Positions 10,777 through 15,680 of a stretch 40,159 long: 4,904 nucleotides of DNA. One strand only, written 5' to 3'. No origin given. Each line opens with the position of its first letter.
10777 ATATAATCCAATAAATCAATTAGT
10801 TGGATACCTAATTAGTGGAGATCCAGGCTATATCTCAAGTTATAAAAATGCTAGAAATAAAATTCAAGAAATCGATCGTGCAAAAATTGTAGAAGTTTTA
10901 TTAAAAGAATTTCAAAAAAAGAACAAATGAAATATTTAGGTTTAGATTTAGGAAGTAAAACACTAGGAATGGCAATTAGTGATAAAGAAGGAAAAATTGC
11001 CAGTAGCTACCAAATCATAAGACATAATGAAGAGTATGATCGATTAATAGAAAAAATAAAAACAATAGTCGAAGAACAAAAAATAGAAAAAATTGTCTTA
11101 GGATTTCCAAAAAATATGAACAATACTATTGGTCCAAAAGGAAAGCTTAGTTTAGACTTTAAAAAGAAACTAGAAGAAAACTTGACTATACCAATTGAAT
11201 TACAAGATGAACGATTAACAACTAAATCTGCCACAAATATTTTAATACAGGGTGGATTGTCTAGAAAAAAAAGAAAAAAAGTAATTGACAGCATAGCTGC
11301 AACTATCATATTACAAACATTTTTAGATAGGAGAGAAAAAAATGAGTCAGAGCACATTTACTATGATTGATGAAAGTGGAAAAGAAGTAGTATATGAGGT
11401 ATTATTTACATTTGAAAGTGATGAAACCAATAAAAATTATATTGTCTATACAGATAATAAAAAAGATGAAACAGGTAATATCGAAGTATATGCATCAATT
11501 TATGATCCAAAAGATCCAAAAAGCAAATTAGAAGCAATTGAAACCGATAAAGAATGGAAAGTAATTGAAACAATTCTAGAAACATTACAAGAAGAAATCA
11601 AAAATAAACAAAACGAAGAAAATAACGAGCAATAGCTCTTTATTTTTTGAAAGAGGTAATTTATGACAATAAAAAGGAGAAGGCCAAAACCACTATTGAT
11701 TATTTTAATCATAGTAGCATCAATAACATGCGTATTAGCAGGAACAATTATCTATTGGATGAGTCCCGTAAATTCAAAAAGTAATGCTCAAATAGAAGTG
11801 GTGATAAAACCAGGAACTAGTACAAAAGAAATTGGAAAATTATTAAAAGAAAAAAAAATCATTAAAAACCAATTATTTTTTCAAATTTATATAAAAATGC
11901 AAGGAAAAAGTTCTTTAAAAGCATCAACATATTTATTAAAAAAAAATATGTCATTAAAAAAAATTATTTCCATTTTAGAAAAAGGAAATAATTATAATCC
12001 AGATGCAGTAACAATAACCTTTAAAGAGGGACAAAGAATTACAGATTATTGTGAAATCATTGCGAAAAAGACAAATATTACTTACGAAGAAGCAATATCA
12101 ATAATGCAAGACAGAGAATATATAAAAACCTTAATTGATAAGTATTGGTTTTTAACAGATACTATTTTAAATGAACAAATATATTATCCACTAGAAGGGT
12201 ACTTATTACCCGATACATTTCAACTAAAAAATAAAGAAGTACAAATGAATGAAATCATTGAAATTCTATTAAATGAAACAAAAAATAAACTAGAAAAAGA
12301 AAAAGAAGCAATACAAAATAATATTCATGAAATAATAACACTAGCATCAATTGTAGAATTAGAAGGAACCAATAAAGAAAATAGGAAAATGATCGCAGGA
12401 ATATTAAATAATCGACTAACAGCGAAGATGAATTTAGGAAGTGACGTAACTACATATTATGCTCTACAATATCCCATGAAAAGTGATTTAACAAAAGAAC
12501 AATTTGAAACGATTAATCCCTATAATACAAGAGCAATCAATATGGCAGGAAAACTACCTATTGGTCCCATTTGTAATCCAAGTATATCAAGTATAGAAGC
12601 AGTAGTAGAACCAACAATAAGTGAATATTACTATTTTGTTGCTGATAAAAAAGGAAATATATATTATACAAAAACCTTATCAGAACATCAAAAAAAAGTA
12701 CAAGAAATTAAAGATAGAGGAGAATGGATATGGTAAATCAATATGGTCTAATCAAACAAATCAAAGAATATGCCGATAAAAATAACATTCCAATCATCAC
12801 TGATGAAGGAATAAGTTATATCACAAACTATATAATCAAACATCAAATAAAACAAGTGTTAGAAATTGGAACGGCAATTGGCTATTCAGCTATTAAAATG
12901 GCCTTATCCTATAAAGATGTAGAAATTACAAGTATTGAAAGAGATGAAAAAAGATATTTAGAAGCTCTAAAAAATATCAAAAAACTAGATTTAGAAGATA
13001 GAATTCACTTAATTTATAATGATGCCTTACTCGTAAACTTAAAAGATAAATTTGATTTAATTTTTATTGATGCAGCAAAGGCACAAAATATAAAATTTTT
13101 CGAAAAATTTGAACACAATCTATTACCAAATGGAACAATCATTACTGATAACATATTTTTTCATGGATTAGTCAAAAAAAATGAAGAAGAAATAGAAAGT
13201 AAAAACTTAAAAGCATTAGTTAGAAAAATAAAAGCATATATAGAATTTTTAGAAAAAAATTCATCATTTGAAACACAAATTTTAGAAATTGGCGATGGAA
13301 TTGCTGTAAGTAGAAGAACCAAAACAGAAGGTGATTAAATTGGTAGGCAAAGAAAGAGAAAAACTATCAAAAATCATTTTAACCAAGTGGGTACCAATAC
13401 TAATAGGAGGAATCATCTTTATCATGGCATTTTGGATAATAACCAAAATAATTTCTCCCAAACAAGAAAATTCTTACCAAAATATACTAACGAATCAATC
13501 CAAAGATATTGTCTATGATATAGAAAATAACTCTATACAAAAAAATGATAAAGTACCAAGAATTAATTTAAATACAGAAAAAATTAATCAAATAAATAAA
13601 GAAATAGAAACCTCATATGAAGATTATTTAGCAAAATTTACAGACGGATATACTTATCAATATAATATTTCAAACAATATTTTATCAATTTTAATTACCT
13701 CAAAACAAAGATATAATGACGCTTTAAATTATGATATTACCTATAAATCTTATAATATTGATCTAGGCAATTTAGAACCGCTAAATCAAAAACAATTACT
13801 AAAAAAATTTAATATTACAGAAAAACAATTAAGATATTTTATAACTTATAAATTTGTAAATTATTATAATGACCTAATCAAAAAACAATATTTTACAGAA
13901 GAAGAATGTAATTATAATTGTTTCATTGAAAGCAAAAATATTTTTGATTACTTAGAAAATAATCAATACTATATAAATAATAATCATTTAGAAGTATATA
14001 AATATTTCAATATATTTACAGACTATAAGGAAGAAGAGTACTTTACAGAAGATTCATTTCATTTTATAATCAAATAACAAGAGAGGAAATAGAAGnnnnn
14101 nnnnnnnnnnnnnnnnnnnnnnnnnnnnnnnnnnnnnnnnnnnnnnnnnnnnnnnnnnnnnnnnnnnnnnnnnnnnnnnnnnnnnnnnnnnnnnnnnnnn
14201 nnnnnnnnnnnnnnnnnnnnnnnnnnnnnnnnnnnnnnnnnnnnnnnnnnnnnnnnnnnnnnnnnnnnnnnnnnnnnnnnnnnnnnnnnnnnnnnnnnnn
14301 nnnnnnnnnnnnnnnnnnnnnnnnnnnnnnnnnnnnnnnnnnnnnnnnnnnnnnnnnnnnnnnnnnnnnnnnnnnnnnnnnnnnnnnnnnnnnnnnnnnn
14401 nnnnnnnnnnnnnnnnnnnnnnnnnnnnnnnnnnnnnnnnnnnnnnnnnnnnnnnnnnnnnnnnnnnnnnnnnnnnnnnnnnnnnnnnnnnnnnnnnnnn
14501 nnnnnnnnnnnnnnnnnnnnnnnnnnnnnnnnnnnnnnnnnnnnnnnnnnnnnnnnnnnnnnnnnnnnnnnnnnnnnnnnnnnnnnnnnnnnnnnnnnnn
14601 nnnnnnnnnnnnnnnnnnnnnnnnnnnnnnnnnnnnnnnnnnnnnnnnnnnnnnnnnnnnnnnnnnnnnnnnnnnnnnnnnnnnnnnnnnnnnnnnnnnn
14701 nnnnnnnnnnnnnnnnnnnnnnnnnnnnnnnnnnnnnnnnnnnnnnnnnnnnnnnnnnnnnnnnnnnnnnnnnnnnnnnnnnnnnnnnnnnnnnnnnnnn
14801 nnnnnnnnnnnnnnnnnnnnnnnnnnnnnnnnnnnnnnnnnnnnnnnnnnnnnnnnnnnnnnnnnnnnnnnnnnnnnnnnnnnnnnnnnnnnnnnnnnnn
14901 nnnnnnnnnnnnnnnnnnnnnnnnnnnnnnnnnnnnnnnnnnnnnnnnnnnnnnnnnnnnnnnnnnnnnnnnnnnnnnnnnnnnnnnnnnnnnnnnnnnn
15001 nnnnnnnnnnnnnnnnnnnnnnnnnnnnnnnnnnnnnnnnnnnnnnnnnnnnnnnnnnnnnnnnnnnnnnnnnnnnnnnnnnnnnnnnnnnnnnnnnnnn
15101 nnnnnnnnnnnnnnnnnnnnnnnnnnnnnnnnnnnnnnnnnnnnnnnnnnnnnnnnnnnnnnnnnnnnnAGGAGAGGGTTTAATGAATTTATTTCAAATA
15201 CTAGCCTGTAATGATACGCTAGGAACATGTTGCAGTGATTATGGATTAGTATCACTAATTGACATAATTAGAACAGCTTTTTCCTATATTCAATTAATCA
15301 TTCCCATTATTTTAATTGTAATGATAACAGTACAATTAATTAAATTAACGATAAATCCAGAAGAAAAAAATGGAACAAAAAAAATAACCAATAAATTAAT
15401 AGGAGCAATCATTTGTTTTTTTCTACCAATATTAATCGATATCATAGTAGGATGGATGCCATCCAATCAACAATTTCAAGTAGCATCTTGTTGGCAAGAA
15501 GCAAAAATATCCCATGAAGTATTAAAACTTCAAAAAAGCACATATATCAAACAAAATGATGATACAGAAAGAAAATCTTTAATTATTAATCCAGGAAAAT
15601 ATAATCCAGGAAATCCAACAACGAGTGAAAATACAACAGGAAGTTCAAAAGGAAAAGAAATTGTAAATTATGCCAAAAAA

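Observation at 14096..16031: A novel-looking two-TM module fused to two different peptidoglycan hydrolases and present a third time as a free-standing gene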

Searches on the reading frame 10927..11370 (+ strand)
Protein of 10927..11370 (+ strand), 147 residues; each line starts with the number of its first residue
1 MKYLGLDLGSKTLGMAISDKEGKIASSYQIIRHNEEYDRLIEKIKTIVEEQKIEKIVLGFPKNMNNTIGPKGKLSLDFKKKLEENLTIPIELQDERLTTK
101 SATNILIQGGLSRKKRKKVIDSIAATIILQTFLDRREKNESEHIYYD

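Call 7: search_protein_families(library=pfam, proteins=[window:10927-11370:+], max_evalue=0.01)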
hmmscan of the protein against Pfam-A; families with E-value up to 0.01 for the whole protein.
window:10927-11370:+ (147 aa): 2 families
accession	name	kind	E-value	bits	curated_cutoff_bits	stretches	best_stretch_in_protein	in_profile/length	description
PF03652.20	RuvX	-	1e-41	142.8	29.2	1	1-134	1-133/134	Holliday junction resolvase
PF00480.26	ROK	-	0.00078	19.5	22.9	1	3-94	1-104/294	ROK family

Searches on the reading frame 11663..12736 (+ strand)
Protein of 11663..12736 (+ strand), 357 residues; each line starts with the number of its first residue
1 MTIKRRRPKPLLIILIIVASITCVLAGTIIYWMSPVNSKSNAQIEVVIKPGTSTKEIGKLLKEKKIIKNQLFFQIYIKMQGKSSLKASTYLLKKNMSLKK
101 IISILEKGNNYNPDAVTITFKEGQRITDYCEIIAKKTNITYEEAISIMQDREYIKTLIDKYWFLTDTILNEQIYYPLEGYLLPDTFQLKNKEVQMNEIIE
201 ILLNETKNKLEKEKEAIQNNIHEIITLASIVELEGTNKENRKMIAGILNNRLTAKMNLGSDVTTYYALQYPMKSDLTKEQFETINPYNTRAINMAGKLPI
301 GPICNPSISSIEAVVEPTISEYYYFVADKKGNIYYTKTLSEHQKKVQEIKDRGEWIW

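Call 8: search_protein_families(library=pfam, proteins=[window:11663-12736:+], max_evalue=0.01)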
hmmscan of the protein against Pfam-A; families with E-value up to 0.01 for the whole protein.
window:11663-12736:+ (357 aa): 1 family
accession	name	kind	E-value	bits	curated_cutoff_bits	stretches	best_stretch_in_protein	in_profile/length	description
PF02618.21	YceG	-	3.5e-69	233.8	32.4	1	46-348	1-275/275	YceG-like family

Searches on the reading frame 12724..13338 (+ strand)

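Call 8: search_protein_families(library=pfam, proteins=[window:12724-13338:+], max_evalue=0.01)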
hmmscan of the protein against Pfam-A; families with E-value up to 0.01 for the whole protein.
window:12724-13338:+ (204 aa): 13 families
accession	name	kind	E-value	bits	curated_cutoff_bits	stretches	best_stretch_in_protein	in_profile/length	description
PF01596.23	Methyltransf_3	-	3.5e-22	79.2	22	1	26-198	30-203/204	O-methyltransferase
PF13847.12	Methyltransf_31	-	3.3e-09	37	27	1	43-156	5-128/145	Methyltransferase domain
PF13578.12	Methyltransf_24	-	2.8e-08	35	26.3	1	46-144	1-105/105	Methyltransferase domain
PF01135.25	PCMT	-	7.2e-07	29.6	20.3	1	32-119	64-152/210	Protein-L-isoaspartate(D-aspartate) O-methyltransferase (PCMT)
PF02390.23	Methyltransf_4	-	2.5e-06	27.5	24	1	45-102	5-61/173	Putative methyltransferase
PF02475.24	TRM5-TYW2_MTfase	-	0.00012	22.5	28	1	44-137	39-131/164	TRM5/TYW2 methyltransferase domain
PF02527.21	GidB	-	0.00013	21.8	27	1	38-167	45-166/184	rRNA small subunit methyltransferase G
PF02353.26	CMAS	-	0.00019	21.3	27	1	43-158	64-181/273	Mycolic acid cyclopropane synthetase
PF13649.12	Methyltransf_25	-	0.00021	22.3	27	1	45-137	1-97/97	Methyltransferase domain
PF05175.20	MTS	-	0.00049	20.2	23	1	27-114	17-103/170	Methyltransferase small domain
PF12847.13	Methyltransf_18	-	0.0029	18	27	1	41-115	14-88/151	Methyltransferase domain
PF09445.16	Methyltransf_15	-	0.007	16.4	22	0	45-103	4-60/165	RNA cap guanine-N2 methyltransferase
PF03602.21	Cons_hypoth95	-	0.0071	16.5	24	0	60-130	59-137/182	Conserved hypothetical protein 95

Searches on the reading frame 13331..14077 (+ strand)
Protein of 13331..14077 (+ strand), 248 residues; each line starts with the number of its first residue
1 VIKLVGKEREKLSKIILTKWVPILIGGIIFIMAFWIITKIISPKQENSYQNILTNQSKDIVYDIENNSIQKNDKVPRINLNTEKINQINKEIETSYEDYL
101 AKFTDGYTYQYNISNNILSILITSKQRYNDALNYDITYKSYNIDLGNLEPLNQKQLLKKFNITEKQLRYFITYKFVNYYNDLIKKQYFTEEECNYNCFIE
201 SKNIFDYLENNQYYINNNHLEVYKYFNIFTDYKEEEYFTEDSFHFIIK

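Call 5: search_protein_families(library=pfam, proteins=[window:13331-14077:+], max_evalue=1)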
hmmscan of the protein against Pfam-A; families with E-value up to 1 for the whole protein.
window:13331-14077:+ (248 aa): 1 family
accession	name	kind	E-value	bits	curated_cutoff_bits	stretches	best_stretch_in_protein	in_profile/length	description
PF12669.12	FeoB_associated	-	0.12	13.1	27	1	23-46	3-26/44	FeoB-associated Cys-rich membrane protein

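Call 6: search_protein_families(library=ncbifam, proteins=[window:13331-14077:+], max_evalue=1)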
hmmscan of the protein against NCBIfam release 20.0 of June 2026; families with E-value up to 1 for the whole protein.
window:13331-14077:+ (248 aa): 0 families

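Call 92: search_protein_families(library=phrogs, proteins=[window:13331-14077:+], max_evalue=0.01)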
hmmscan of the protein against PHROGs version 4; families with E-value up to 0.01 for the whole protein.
window:13331-14077:+ (248 aa): 0 families

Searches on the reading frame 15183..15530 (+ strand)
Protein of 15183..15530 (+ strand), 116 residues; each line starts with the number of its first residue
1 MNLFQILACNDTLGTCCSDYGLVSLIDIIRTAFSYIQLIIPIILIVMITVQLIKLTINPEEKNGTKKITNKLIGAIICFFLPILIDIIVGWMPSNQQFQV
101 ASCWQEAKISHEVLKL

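Call 42: find_related_loci(query=A6, collection=genome_contigs, flank=10000)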
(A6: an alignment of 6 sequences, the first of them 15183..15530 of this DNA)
Query A6 (116 aa) in genome_contigs; peptide patterns used: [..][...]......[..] (x = any residue, [..] = any of these).
31 stretches matched a pattern; 17 encode a relative of the query (tblastn E <= 1e-3); 17 distinct loci.
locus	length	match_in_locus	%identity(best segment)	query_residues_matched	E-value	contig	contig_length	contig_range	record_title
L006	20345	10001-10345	55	1-115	4e-43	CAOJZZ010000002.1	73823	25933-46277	MAG TPA_asm: uncultured Tenericutes bacterium isolate SRR17684619_bin.35_metawrap_v1.3_MAG genome assembly, contig: NODE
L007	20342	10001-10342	53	1-116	3e-42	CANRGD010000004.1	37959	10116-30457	MAG: uncultured Bacilli bacterium isolate Lapin-022__bin68 genome assembly, contig: Lapin-022__NODE_1016_length_37959_co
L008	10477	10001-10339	51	1-112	4e-42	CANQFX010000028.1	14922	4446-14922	MAG: uncultured Bacilli bacterium isolate Lapin-008__bin25 genome assembly, contig: Lapin-008__NODE_4314_length_14922_co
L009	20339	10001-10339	55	1-115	1e-41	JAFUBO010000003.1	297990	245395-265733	MAG: Bacilli bacterium isolate RGIG4345 Roe_deer_Jejunum-1__c131, whole genome shotgun sequence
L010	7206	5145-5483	48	1-115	4e-38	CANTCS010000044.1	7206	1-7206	MAG TPA_asm: uncultured Mollicutes bacterium isolate SRR15510240_bin.35_metawrap_v1.3_MAG genome assembly, contig: NODE.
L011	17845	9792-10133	52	3-115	3e-37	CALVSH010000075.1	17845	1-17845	MAG: uncultured Bacilli bacterium isolate E05__bin245 genome assembly, contig: E05__k127_7928026, whole genome shotgun s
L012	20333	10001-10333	49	2-114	4e-37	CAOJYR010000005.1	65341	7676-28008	MAG TPA_asm: uncultured Tenericutes bacterium isolate SRR17684645_bin.33_metawrap_v1.3_MAG genome assembly, contig: NODE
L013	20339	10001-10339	50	1-115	5e-36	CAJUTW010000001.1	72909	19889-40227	MAG TPA_asm: uncultured Bacilli bacterium isolate MGBC165561 genome assembly, contig: MGBC165561.1, whole genome shotgun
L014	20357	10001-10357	46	1-115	3e-35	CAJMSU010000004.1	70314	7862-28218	TPA_asm: uncultured bacterium isolate SRR5519181-bin.25 genome assembly, contig: NODE_215_length_70314_cov_7.105424, who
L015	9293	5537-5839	49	6-108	2e-29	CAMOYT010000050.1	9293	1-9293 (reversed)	MAG: uncultured Firmicutes bacterium isolate SRR873602_bin.119_metaWRAP_v1.3_MAG genome assembly, contig: NODE_18814_len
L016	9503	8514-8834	39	1-107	5e-28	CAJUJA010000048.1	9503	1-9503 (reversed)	MAG TPA_asm: uncultured Bacilli bacterium isolate MGBC131677 genome assembly, contig: MGBC131677.48, whole genome shotgu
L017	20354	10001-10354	42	1-115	1e-27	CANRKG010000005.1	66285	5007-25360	MAG: uncultured Bacilli bacterium isolate Lapin-020__bin59 genome assembly, contig: Lapin-020__NODE_383_length_66285_cov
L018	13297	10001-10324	40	1-108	4e-26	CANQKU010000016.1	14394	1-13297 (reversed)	MAG: uncultured Bacilli bacterium isolate Lapin-017__bin42 genome assembly, contig: Lapin-017__NODE_2693_length_14394_co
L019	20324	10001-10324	36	1-108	2e-25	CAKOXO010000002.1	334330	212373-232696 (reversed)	MAG: uncultured Bacilli bacterium isolate REFINED_METABAT215_TOP10_CONTIGS_1500_ASSEMBLY_K77_MERGED__Hadza_MoBio_hadza-E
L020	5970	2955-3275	39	1-107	2e-25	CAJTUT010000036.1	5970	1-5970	MAG TPA_asm: uncultured Bacilli bacterium isolate MGBC114289 genome assembly, contig: MGBC114289.36, whole genome shotgu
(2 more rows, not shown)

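Call 46: search_solved_structures(query=A5, max_evalue=10, show_alignments=2)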
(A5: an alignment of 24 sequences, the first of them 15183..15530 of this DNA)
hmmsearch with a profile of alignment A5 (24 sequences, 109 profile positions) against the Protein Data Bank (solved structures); distinct sequences matched with E-value up to 10: 12.
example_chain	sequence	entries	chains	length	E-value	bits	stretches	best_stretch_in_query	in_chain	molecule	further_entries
7xbx_R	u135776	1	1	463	0.0035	20.8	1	10-89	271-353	Processed fractalkine,CX3C chemokine receptor 1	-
7xa3_R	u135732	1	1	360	0.028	17.9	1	33-104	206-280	Isoform B of C-C chemokine receptor type 2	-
7o7f_C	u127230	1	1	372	0.072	16.6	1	33-103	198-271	C-C chemokine receptor type 5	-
6meo_B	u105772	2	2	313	0.11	15.9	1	33-103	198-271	C-C chemokine receptor type 5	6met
7x9y_R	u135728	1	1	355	0.11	15.9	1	33-90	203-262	C-C chemokine receptor type 3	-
7f1r_R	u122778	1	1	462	0.12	15.9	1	33-103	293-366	C-C motif chemokine 5,C-C chemokine receptor type 5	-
7vl8_R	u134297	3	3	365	0.12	15.8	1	33-96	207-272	C-C chemokine receptor type 1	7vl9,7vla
7f1s_R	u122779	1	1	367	0.16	15.4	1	33-103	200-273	C-C chemokine receptor type 5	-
7xbw_R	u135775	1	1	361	0.16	15.4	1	21-89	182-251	CX3C chemokine receptor 1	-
7f1q_R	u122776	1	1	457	0.22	15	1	33-103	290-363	C-C motif chemokine 3,C-C chemokine receptor type 5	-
8d2s_A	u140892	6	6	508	0.38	14.2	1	30-71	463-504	Sodium-dependent lysophosphatidylcholine symporter 1-B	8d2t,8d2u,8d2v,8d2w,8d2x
7ul2_R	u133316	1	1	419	0.39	14.2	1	16-82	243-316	Neurotensin receptor 1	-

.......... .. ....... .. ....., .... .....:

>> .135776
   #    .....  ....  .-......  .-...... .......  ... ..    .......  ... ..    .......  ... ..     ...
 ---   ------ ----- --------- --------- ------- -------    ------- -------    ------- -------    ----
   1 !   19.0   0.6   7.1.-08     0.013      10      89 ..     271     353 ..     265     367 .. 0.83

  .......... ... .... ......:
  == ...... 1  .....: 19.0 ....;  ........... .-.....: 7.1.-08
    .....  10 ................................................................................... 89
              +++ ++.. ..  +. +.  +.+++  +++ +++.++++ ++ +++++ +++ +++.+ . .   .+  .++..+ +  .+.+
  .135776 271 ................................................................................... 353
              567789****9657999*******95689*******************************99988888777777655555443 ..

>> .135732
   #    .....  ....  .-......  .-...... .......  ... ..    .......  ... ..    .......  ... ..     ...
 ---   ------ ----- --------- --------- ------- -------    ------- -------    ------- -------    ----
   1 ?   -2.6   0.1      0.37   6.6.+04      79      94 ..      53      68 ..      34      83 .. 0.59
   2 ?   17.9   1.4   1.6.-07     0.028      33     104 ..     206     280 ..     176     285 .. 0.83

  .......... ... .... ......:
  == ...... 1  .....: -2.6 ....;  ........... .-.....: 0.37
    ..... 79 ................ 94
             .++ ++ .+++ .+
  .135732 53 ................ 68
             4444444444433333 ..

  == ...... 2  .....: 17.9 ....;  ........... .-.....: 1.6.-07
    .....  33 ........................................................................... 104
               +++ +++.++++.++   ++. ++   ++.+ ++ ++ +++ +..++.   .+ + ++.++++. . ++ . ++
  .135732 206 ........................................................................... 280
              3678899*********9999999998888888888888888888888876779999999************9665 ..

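Call 84: search_dna_similar(query=window:15183-15530:+, collection=plasmids, mode=protein, max_evalue=0.1, max_rows=12)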
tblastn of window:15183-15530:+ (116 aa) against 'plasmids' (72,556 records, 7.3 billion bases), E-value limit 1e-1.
No match.

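Call 85: search_dna_similar(query=window:15183-15530:+, collection=phages, mode=protein, max_evalue=0.1, max_rows=8)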
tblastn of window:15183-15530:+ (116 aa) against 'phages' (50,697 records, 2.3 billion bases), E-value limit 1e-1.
No match.
